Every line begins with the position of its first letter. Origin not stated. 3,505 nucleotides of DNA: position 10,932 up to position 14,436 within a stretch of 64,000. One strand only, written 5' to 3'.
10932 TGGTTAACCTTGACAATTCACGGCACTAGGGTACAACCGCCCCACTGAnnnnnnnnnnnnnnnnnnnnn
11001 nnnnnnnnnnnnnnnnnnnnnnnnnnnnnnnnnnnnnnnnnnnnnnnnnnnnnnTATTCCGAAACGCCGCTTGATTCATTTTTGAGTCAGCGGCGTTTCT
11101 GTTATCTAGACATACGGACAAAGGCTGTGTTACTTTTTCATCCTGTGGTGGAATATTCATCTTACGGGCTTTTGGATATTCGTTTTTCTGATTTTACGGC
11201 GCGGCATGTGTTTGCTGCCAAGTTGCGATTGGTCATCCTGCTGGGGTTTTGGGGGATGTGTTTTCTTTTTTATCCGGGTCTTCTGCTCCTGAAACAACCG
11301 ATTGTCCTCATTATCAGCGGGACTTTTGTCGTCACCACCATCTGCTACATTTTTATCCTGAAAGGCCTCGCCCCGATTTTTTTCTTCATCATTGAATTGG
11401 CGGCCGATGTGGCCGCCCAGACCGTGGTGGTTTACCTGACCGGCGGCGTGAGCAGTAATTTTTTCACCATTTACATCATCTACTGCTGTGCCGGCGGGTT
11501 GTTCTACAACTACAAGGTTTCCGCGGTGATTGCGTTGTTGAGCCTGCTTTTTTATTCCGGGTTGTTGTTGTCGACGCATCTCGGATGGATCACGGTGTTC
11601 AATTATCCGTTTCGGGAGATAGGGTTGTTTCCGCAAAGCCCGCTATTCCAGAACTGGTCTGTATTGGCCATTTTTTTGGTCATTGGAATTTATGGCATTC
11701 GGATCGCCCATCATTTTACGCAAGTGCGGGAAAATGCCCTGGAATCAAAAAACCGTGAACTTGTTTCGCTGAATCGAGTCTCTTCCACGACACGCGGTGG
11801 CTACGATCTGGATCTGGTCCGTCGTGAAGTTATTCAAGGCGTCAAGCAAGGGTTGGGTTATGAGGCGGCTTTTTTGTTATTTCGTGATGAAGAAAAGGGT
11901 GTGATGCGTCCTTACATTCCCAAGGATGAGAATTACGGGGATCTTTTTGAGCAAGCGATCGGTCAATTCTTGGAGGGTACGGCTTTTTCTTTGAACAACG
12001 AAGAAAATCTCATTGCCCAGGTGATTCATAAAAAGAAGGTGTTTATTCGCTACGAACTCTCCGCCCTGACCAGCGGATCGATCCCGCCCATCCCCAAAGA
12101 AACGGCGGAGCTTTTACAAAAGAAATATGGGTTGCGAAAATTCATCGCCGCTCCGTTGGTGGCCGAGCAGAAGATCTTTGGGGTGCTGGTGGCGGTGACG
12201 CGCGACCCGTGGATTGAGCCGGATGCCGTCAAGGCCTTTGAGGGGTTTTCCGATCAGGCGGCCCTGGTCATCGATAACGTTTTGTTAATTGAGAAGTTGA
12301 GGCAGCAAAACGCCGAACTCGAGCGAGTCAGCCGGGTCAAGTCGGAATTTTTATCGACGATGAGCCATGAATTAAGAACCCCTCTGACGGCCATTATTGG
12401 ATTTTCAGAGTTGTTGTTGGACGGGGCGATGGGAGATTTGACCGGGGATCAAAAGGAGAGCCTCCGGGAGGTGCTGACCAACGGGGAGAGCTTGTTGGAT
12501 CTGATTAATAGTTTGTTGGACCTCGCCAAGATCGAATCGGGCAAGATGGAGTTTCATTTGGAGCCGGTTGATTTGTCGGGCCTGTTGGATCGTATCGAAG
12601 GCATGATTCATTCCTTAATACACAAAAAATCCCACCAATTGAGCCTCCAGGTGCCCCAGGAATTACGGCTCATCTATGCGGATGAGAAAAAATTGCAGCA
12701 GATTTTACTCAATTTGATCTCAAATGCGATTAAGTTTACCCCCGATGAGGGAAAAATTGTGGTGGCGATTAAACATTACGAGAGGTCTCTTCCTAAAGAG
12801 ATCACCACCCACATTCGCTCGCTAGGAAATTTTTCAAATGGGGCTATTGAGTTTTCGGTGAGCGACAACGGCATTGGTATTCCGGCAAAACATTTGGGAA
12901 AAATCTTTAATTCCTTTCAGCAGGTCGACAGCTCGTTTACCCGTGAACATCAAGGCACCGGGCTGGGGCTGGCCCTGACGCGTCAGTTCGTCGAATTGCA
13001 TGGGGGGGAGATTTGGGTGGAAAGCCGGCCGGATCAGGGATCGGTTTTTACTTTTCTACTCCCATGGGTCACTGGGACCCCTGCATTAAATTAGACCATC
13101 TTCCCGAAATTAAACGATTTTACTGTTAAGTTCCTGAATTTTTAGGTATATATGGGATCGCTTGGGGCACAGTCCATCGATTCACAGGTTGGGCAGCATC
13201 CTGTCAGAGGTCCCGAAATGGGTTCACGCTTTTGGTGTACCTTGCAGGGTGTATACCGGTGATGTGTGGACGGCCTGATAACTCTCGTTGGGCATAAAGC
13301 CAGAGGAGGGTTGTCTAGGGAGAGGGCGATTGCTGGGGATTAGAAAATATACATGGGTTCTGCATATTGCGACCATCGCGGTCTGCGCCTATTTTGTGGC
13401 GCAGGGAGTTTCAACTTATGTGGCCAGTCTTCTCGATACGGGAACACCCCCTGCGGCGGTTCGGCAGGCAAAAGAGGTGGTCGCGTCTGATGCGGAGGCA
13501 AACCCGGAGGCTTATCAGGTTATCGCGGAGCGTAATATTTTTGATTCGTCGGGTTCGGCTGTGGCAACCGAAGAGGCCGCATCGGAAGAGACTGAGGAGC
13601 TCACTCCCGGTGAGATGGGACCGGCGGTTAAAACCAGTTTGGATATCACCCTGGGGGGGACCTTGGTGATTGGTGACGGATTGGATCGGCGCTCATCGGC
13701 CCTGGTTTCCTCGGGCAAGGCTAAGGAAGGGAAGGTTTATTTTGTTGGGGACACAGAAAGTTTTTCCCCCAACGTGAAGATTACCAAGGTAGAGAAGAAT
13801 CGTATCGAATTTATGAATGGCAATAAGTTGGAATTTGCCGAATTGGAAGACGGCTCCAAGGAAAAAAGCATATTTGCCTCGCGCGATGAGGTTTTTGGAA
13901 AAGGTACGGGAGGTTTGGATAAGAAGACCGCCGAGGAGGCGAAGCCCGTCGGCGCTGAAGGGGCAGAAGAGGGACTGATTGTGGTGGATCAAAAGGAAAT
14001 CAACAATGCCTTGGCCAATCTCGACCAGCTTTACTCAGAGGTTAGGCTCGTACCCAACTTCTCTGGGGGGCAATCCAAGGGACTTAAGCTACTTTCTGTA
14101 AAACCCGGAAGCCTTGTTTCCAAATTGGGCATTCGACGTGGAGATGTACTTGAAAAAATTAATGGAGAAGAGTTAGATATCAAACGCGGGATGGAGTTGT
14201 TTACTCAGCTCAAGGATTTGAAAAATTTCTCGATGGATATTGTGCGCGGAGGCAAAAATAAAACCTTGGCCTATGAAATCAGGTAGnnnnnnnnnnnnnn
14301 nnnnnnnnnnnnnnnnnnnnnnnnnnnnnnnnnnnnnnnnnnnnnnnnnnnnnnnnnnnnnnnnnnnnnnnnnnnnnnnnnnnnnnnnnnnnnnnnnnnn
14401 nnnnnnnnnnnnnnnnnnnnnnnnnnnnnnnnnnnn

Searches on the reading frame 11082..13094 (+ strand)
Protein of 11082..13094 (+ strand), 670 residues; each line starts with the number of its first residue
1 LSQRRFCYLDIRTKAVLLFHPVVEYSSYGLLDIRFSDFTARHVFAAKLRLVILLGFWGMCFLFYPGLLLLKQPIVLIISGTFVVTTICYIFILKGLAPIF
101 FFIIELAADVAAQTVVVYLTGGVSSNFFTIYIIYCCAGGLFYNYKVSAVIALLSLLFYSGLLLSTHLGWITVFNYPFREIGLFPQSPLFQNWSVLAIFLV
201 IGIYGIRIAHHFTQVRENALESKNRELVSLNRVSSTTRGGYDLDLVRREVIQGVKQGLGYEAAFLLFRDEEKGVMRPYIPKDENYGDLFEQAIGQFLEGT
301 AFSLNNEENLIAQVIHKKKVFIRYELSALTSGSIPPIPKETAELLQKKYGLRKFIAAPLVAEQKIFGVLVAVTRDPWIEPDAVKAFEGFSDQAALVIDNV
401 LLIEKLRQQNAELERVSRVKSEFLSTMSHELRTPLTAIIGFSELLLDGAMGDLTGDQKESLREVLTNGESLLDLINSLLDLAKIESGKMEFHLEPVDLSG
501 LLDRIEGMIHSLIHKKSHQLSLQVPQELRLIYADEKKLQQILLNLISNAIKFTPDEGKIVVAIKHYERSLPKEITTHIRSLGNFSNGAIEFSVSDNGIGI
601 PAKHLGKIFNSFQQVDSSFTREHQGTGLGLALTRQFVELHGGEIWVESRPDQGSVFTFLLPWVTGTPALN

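Call 19: search_protein_families(library=pfam, proteins=[window:11082-13094:+], max_evalue=0.00001)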
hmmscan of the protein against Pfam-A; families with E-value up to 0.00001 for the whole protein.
window:11082-13094:+ (670 aa): 4 families
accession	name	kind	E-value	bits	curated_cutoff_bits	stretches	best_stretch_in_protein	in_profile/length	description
PF02518.31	HATPase_c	-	1.8e-30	106.1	26.4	1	534-661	2-108/111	Histidine kinase-, DNA gyrase B-, and HSP90-like ATPase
PF00512.31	HisKA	-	8.6e-22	77.4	26.9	1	420-487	2-66/66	His Kinase A (phospho-acceptor) domain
PF01590.32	GAF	-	9.6e-09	36.3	22.4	1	243-397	2-133/133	GAF domain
PF13185.12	GAF_2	-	3.2e-06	27.8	28.6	1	248-398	9-136/136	GAF domain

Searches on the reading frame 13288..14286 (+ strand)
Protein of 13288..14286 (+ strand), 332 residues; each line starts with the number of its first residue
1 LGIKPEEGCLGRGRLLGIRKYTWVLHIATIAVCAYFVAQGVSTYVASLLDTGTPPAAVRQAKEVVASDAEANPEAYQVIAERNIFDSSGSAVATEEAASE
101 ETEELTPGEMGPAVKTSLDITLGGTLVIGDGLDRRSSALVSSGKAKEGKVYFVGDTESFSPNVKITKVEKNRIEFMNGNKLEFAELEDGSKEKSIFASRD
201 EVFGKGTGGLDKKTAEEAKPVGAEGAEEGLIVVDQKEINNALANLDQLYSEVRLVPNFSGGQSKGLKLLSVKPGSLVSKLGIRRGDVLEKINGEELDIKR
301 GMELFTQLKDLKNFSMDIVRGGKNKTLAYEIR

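Call 19: search_protein_families(library=pfam, proteins=[window:13288-14286:+], max_evalue=0.00001)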
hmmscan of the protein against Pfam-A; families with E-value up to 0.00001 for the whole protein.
window:13288-14286:+ (332 aa): 1 family
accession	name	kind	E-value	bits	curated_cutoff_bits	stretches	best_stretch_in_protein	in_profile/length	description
PF11356.14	T2SSC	-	1.2e-10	41.8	27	1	30-181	4-136/141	Type II secretion system protein C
